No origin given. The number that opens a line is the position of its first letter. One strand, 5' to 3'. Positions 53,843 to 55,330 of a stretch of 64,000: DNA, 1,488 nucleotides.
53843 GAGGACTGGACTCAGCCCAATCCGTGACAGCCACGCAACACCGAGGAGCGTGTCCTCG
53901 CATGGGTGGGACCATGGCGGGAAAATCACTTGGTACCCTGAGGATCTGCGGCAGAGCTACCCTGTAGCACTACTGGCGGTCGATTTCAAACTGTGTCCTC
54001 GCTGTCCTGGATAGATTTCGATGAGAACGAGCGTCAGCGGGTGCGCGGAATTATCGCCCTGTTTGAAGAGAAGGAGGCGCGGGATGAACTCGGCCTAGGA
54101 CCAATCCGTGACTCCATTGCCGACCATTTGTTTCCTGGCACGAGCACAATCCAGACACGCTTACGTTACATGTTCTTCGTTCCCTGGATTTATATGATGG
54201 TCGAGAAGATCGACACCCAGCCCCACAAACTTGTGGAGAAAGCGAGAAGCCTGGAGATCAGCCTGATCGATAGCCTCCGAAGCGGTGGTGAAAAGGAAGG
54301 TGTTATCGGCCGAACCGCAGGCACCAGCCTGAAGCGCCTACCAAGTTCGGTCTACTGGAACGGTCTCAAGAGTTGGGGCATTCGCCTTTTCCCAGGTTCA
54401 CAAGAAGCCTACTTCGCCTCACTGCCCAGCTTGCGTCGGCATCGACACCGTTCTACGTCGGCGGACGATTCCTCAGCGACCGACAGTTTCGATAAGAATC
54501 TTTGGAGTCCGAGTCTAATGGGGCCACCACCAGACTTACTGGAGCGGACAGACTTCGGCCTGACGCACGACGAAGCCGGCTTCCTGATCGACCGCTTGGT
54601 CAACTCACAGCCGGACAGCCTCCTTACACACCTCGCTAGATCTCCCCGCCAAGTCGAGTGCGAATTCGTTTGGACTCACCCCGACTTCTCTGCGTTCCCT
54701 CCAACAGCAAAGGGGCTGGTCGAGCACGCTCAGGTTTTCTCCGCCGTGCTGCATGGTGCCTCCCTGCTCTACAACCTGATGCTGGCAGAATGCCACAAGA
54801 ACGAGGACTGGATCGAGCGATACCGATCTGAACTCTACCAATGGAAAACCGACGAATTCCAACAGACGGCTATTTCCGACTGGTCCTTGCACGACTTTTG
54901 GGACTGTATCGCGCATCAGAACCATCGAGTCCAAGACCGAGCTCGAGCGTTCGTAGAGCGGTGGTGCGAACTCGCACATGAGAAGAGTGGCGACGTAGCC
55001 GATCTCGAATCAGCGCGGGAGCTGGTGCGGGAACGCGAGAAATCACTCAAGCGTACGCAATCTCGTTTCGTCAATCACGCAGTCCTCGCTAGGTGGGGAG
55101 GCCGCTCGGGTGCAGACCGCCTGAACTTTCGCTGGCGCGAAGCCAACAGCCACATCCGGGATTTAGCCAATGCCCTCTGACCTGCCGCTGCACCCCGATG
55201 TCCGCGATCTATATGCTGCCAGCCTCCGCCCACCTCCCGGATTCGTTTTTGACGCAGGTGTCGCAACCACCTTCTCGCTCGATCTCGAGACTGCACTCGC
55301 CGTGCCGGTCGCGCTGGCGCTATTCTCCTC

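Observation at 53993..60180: Overlap-coupled three-gene operon (orphan protein + two-HKD PLD nuclease + large SF2 helicase): candidate undescribed defence/DNA-surveillance system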

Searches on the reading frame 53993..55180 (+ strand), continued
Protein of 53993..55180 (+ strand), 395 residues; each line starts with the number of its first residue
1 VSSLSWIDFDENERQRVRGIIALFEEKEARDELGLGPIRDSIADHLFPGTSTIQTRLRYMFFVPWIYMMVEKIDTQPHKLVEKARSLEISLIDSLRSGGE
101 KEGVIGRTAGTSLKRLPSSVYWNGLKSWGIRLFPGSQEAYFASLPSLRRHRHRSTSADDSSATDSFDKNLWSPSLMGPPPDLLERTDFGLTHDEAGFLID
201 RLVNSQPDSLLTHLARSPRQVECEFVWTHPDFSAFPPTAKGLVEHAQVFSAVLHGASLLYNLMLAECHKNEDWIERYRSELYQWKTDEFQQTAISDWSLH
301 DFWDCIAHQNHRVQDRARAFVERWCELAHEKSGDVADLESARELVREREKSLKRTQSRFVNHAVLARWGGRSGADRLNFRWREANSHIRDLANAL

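Call 43: search_dna_similar(query=window:53993-55177:+, collection=plasmids, mode=protein, max_rows=15)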
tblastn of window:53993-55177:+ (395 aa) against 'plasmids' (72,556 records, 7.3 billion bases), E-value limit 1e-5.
Records with a match: 48; places in all: 48; records where one place covers at least 80% of the query: 35.
Best place of each record, by identity: <60% 48.
By first word of the organism name: Cronobacter 21; Bradyrhizobium 8; Rhizobium 3; Mesorhizobium 2; Shinella 2; Agrobacterium 2; Methylocystis 2; Niveispirillum 1; Ralstonia 1; Halomarina 1; and 5 more.
By predicted mobility (MOB-suite, as given by PLSDB): non-mobilizable 29; conjugative 16; mobilizable 3.
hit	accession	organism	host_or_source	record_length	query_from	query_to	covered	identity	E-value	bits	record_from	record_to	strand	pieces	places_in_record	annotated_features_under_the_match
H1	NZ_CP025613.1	Niveispirillum cyanobacteriorum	sing cell,cyanobacterial aggregates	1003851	1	394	100%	55.1%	3e-124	402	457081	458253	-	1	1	none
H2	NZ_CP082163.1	Bradyrhizobium sp. 195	Acmispon strigosus,cell culture,root ...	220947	1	394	100%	54.3%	3e-128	413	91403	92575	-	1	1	DUF6361 family protein | phospholipase D family protein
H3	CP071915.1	Ralstonia solanacearum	Pogostemon cablin,Single strain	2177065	1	394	100%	52.4%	3e-123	399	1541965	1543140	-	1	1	hypothetical protein | phospholipase D family protein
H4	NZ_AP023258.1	Mesorhizobium sp. L-2-11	Lotus japonicus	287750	1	394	100%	41.5%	1e-78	271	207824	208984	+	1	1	DUF6361 family protein | phospholipase D family protein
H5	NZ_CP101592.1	Cronobacter dublinensis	Cereal-based food (noodle) for infant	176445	1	395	100%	41.3%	1e-84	288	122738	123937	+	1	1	DUF6361 family protein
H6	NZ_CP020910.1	Rhizobium etli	Phaseolus vulgaris,cell culture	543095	1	394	100%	41.3%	6e-76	263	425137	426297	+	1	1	DUF6361 family protein | phospholipase D family protein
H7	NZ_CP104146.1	Rhizobium sullae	Sulla coronaria,cell culture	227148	1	394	100%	41.3%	8e-75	259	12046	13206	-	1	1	DUF6361 family protein | phospholipase D family protein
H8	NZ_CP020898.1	Rhizobium phaseoli Brasil 5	Phaseolus vulgaris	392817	1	394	100%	40.8%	1e-75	262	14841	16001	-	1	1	DUF6361 family protein | phospholipase D family protein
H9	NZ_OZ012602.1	Shinella sp. WSD5-1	-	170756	1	394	100%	39.9%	3e-80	275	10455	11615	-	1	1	DUF6361 family protein | phospholipase D family protein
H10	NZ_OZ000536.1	Shinella sp. WSC3-e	-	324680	1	394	100%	39.9%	3e-80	275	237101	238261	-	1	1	DUF6361 family protein | phospholipase D family protein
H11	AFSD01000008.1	Agrobacterium tumefaciens F2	soil near Harbin Institute of Technology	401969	1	394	100%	39.6%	2e-82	282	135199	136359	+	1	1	hypothetical protein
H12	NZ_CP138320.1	Agrobacterium fabrum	Blueberry,Crown gall tissues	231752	1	394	100%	39.6%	1e-78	271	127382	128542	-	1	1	DUF6361 family protein | hypothetical protein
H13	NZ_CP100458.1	Halomarina sp. BND7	cell culture,sediment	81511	1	395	100%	39.1%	9e-82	280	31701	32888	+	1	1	DUF6361 family protein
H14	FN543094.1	Cronobacter turicensis z3032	-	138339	1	395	100%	37.8%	4e-76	263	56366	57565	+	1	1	hypothetical protein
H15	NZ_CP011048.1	Cronobacter sakazakii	infants,primary hospital lab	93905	1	395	100%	37.6%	2e-75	262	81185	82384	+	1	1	DUF6361 family protein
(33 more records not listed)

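Call 44: search_dna_similar(query=window:53993-55177:+, collection=phages, mode=protein, max_rows=10)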
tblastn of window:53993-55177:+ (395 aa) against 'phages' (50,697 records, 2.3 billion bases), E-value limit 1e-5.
Records with a match: 1; places in all: 1; records where one place covers at least 80% of the query: 0.
Best place of each record, by identity: <60% 1.
By first word of the organism name: Bacteriophage 1.
By host as written in the record: - 1.
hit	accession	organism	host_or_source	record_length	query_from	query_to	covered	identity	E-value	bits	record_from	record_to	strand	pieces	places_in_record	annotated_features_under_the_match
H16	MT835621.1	Bacteriophage sp.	human fecal samples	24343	4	130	32%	36.4%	7e-21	100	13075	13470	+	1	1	record has no annotation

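Call 45: get_annotated_region(hit=H5, flank=8000)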
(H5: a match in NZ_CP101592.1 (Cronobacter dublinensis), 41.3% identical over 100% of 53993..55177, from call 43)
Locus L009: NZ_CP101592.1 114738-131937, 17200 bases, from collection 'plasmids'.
description: Cronobacter dublinensis strain CFSA A14 plasmid pA14-1, complete sequence
organism: Cronobacter dublinensis (NCBI taxid 413497)
taxonomy: Bacteria; Pseudomonadota; Gammaproteobacteria; Enterobacterales; Enterobacteriaceae; Cronobacter; Cronobacter dublinensis
host: -; source: Cereal-based food (noodle) for infant; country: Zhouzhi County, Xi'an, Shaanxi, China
typing (MOB-suite, as given by PLSDB): non-mobilizable; replicon IncFIB,rep_cluster_574
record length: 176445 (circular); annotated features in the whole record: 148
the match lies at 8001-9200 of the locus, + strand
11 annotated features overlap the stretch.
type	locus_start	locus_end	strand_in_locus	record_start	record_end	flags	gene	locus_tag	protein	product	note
CDS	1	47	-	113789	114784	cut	-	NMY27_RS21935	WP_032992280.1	ABC transporter substrate-binding protein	-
CDS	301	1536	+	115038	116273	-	-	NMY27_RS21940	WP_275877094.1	MFS transporter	GO:0055085 - transmembrane transport [Evidence IEA]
CDS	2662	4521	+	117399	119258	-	bglF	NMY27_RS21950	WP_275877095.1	PTS beta-glucoside transporter subunit IIABC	-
CDS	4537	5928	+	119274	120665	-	ascB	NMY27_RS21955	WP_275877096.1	6-phospho-beta-glucosidase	GO:0005975 - carbohydrate metabolic process [Evidence IEA]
CDS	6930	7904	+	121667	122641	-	-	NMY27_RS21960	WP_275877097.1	tyrosine-type recombinase/integrase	GO:0015074 - DNA integration [Evidence IEA]; GO:0006310 - DNA recombination [Evidence IEA]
CDS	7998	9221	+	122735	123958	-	-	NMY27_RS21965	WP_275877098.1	DUF6361 family protein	-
CDS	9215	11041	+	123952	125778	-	-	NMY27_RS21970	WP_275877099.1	phospholipase D family protein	-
CDS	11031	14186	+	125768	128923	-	-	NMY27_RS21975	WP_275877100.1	helicase-related protein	-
CDS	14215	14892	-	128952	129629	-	-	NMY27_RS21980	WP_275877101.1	SDR family oxidoreductase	-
CDS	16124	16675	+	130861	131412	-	-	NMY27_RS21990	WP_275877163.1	tyrosine-protein phosphatase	-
CDS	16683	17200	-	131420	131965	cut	-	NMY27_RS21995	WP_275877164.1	histidine phosphatase family protein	-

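Call 46: predict_structure(alignment_id=A2)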
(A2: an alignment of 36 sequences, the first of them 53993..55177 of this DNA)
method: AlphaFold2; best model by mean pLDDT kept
length: 395 residues; sequences in the alignment: 36
mean_pLDDT: 80.9   pTM: 0.78
mean pLDDT of the five models: 80.9, 80.2, 76.2, 74.6, 73.2
residues with pLDDT >= 90: 165; 70-90: 155; 50-70: 36; < 50: 39
segments of 3 or more residues with pLDDT < 50: 1-29, 158-167
pLDDT, mean of each block of 10 residues (from residue 1): 25 35 38 83 87 73 92 90 90 83 66 70 84 89 83 55 51 90 88 94 91 92 89 93 93 91 94 94 86 85 91 90 90 81 94 86 82 72 88 90
secondary structure, 60 per line:
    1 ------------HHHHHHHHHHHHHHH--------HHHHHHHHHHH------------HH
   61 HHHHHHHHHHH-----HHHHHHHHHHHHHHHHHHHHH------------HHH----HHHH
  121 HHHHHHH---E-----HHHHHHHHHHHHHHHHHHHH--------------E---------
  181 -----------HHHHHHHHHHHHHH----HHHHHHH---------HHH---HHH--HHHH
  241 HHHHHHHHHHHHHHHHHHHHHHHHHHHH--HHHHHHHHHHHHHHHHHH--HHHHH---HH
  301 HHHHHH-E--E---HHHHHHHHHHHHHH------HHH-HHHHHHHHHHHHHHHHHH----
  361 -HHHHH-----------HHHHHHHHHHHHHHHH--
elements in order: H13-27 H36-46 H59-71 H77-97 H117-127 H137-156 H192-205 H210-216 H237-268 H271-288 H291-295 H299-306 H315-328 H339-356 H362-366 H378-393

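Call 50: fold_search(model_id=the predicted structure, library=pdb)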
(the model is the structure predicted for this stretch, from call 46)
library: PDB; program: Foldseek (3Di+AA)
matches with E <= 10: 113; with E <= 0.001: 0
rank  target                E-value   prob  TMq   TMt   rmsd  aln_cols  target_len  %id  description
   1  3dde_B                1.4e+00  0.08  0.12  0.17  19.6       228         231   11  Crystal structure of a domain of unknown function with a heme oxygenase-like fold (sden_3740) from shewanella denitrif (released 2008-06-24)
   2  1rtw_B                1.7e+00  0.10  0.13  0.21  16.5       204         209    9  X-ray Structure of PF1337, a TenA Homologue from Pyrococcus furiosus. Northeast Structural Genomics Research Consortiu (released 2004-01-13)
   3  9e03_A                1.9e+00  0.05  0.11  0.12  21.9       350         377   13  Cryo-EM structure of a TatBC complex from Myxococcus xanthus (released 2025-08-27)
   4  4urv_S                1.9e+00  0.05  0.14  0.13  24.1       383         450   12  The crystal structure of H-Ras and SOS in complex with ligands (released 2015-03-04)
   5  5jr9_C                2.1e+00  0.16  0.14  0.26  18.2       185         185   14  Crystal structure of apo-NeC3PO (released 2016-09-28)
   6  9ge3_R                2.1e+00  0.06  0.12  0.15  24.3       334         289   11  Structure of GPR55 in complex with G13 and endogenous lipid agonist lysophosphatidylinositol (released 2025-03-05)
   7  6v8g_A                2.1e+00  0.04  0.12  0.12  25.0       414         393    9  GltPh mutant - Y204L A345V V366A (released 2020-11-18)
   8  5jr9_D                2.2e+00  0.16  0.14  0.26  18.3       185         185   14  Crystal structure of apo-NeC3PO (released 2016-09-28)
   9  5jr9_A                3.0e+00  0.13  0.14  0.26  18.3       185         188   14  Crystal structure of apo-NeC3PO (released 2016-09-28)
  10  7som_G                3.1e+00  0.02  0.09  0.05  25.1       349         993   13  Ciliary C2 central pair apparatus isolated from Chlamydomonas reinhardtii (released 2022-04-13)
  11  9hfg                  3.3e+00  0.11  0.12  0.23  15.3       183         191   15  Crystal structure of human TRF1 TRFH domain in complex with compound 14 (released 2025-11-26)
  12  7p5j_A                3.3e+00  0.02  0.09  0.09  31.9       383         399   13  Cryo-EM structure of human TTYH1 in GDN (released 2021-08-11)
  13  1rtw_A                3.4e+00  0.08  0.13  0.22  18.2       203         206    9  X-ray Structure of PF1337, a TenA Homologue from Pyrococcus furiosus. Northeast Structural Genomics Research Consortiu (released 2004-01-13)
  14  3mzv_A                3.4e+00  0.02  0.09  0.11  24.7       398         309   11  Crystal structure of a decaprenyl diphosphate synthase from Rhodobacter capsulatus (released 2010-06-09)
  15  5jr9_B                3.6e+00  0.13  0.15  0.28  18.1       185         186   14  Crystal structure of apo-NeC3PO (released 2016-09-28)
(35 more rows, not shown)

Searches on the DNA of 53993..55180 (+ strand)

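Call 17: search_rna_families(source=L003, start=15000, end=17000, threshold=evalue, max_evalue=0.01)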
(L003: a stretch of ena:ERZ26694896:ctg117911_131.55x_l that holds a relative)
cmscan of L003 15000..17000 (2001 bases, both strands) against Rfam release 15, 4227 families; matches with E-value up to 0.01: 3.
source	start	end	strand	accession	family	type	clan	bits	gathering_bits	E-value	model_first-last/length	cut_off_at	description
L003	16217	16360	-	RF02003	group-II-D1D4-4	Intron;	CL00102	60.7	49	2.4e-12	1-138/138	no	Group II catalytic intron D1-D4-4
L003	15459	15625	-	RF00029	Intron_gpII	Intron;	-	44.8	40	4.5e-07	1-77/77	no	Group II catalytic intron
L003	16099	16201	-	RF02005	group-II-D1D4-6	Intron;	CL00102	35.1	49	6.8e-08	116-216/225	no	Group II catalytic intron D1-D4-6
